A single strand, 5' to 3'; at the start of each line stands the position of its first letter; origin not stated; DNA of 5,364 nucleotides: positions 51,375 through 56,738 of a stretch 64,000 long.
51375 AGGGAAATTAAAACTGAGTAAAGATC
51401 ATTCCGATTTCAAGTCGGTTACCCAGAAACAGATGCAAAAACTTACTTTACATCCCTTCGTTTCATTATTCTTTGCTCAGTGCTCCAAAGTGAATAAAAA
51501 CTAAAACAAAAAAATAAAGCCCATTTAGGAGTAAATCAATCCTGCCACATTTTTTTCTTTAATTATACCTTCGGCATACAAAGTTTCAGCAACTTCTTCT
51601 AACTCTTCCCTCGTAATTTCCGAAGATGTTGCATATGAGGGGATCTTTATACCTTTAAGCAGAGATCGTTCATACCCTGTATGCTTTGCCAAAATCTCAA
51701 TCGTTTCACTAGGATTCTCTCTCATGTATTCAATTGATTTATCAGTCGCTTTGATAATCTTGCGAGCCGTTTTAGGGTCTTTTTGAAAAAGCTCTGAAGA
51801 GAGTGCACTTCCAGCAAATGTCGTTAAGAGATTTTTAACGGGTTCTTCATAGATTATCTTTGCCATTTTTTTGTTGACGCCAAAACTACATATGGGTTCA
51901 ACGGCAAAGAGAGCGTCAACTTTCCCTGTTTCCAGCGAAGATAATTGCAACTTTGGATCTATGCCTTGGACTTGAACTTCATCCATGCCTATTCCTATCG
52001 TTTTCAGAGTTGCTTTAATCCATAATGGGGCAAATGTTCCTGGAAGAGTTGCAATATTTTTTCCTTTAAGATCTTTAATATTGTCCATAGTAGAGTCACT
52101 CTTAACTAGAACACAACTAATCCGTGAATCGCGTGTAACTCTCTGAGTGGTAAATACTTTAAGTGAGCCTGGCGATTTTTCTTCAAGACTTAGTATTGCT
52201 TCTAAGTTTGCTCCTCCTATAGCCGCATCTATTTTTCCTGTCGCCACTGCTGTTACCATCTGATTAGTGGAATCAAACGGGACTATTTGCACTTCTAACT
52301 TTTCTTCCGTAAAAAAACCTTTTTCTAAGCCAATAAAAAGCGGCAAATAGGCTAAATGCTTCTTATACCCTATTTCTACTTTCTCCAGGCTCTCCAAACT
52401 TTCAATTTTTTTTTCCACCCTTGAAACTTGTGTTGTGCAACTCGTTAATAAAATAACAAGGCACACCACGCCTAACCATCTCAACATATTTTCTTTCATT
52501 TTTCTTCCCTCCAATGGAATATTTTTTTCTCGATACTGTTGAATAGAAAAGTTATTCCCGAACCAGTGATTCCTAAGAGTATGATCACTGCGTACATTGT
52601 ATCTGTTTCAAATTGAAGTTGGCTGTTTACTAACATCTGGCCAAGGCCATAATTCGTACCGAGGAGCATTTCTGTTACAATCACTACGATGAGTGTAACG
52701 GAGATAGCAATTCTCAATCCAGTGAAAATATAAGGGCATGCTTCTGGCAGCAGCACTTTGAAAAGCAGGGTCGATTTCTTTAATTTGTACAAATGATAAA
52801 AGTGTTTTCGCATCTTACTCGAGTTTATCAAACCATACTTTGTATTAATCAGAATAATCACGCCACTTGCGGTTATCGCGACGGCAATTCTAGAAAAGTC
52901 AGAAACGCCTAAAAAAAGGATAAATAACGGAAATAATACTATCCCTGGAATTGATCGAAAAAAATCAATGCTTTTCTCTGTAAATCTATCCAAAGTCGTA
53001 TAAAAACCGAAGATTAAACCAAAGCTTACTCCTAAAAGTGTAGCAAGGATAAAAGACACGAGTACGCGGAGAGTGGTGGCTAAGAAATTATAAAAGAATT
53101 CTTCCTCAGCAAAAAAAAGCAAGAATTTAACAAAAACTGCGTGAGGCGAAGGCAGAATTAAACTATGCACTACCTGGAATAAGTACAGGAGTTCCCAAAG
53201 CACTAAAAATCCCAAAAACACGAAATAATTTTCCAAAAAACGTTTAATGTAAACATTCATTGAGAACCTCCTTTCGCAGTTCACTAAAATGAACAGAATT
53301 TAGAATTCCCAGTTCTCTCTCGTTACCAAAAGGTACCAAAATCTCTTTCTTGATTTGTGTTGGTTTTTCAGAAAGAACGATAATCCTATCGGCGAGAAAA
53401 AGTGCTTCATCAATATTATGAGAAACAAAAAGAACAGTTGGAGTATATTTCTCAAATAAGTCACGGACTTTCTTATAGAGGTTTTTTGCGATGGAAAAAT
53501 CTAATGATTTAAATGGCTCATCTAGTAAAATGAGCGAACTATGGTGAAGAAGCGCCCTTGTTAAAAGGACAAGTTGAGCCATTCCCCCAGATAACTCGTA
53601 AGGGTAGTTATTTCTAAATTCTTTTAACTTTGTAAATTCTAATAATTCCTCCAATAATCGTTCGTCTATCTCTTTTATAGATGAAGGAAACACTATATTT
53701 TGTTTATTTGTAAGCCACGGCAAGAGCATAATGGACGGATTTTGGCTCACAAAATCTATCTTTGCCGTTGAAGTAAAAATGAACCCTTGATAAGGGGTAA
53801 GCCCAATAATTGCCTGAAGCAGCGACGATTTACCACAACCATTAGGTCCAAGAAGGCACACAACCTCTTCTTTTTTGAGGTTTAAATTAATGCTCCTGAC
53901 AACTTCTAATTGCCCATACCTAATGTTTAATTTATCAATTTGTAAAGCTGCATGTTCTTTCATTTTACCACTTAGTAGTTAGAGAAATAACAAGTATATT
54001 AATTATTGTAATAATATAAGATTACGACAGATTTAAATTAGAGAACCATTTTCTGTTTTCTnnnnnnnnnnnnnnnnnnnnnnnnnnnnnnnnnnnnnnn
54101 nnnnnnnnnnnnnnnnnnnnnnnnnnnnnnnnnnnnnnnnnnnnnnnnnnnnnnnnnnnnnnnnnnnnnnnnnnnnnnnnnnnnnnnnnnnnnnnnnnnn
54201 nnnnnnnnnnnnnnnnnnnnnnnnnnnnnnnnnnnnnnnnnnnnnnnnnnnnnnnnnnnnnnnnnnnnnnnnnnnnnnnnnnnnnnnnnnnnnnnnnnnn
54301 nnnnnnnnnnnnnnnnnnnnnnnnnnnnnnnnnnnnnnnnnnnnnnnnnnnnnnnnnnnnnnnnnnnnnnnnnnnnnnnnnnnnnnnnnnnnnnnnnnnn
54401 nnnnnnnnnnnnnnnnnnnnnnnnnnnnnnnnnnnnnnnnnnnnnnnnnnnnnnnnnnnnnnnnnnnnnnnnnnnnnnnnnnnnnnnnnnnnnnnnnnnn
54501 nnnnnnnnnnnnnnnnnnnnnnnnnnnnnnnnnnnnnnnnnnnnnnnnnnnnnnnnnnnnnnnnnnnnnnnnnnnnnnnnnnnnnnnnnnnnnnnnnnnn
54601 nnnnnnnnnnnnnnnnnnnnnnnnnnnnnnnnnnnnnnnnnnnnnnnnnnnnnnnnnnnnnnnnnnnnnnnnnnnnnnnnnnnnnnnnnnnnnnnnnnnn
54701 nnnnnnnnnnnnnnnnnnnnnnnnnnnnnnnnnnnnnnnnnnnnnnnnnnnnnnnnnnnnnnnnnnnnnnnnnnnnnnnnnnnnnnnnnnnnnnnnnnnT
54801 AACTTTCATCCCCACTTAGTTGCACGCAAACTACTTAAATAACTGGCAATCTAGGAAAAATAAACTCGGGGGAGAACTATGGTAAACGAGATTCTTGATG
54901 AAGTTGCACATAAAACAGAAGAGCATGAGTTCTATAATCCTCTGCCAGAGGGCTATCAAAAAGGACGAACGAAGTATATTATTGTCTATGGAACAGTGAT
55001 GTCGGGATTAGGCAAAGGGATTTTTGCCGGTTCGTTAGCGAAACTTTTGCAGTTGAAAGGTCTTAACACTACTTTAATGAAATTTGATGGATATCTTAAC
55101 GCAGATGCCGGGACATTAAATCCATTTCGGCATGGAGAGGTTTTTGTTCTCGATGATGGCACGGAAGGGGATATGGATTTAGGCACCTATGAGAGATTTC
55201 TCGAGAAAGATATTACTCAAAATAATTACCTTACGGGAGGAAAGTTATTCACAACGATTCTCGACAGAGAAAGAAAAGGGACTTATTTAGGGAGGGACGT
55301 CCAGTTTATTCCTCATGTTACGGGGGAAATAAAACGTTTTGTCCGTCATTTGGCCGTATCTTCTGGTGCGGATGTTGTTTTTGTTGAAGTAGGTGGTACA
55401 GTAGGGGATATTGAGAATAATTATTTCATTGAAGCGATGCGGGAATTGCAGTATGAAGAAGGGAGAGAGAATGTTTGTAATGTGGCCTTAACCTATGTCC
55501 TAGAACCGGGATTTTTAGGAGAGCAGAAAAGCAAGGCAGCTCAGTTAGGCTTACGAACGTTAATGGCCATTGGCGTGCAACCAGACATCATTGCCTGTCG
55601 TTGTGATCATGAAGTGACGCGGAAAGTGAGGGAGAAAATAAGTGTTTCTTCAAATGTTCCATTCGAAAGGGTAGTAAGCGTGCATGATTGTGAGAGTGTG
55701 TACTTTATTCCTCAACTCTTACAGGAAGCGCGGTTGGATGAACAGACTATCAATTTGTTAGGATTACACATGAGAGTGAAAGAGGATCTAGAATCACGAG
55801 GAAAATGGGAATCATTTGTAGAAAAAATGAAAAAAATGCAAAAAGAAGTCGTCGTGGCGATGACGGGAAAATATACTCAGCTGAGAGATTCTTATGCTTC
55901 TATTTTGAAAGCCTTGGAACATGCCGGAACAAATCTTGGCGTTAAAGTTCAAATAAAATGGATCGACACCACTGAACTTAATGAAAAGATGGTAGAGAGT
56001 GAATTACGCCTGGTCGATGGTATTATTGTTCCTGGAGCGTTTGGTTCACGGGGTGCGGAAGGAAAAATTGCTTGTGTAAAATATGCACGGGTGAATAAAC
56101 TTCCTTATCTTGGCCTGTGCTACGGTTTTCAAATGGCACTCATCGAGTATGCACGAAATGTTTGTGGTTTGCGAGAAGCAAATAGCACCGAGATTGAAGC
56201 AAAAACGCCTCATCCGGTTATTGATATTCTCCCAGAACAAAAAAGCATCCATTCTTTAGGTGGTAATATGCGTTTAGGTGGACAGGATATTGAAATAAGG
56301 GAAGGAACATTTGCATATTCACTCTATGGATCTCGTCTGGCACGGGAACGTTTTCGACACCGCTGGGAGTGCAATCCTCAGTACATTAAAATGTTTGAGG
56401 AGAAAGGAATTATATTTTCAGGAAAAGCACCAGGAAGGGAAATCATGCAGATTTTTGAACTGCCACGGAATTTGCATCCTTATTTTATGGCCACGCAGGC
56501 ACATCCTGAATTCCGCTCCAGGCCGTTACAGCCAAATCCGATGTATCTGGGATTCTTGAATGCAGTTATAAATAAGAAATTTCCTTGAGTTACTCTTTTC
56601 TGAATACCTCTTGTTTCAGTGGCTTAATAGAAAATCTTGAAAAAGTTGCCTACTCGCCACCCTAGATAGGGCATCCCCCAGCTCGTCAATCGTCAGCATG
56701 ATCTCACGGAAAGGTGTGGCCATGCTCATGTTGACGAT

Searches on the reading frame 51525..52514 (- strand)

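Call 74: search_protein_families(library=pfam, proteins=[window:51525-52514:-], max_evalue=0.001)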
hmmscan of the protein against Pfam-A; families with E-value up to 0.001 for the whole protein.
window:51525-52514:- (329 aa): 3 families
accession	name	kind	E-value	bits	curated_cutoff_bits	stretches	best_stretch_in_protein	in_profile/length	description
PF09084.16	NMT1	-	6e-24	85.6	20.5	1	57-270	5-215/216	NMT1/THI5 like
PF13379.11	NMT1_2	-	1.7e-13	51.4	24.7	1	43-268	5-240/252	NMT1-like family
PF12974.12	Phosphonate-bd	-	3.3e-05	23.8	27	1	72-157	28-111/242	ABC transporter, phosphonate, periplasmic substrate-binding protein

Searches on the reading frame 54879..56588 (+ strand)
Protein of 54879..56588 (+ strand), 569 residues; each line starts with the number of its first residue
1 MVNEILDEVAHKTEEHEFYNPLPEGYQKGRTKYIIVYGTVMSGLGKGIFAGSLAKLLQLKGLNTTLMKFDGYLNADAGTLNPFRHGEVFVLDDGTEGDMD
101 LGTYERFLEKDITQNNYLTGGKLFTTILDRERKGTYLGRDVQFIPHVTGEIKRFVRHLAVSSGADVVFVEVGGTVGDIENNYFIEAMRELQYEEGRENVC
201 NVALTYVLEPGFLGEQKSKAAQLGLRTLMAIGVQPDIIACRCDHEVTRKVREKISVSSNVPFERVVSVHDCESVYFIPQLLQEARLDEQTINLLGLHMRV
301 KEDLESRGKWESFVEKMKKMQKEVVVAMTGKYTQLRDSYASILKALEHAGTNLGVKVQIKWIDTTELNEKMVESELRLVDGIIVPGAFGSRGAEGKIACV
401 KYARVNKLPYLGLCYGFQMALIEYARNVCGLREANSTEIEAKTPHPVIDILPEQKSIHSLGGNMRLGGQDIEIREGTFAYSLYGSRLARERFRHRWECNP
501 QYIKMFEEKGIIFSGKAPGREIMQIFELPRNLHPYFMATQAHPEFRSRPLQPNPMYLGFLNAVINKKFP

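Call 82: search_protein_families(library=pfam, proteins=[window:54879-56588:+], max_evalue=0.0001)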
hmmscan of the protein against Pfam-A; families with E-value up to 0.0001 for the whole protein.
window:54879-56588:+ (569 aa): 2 families
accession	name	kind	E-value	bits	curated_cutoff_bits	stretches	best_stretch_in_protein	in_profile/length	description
PF06418.20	CTP_synth_N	-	2.9e-99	332.2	26.1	1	32-295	1-264/265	CTP synthase N-terminus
PF00117.34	GATase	-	1.1e-30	107.1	22.8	1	335-561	2-189/190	Glutamine amidotransferase class-I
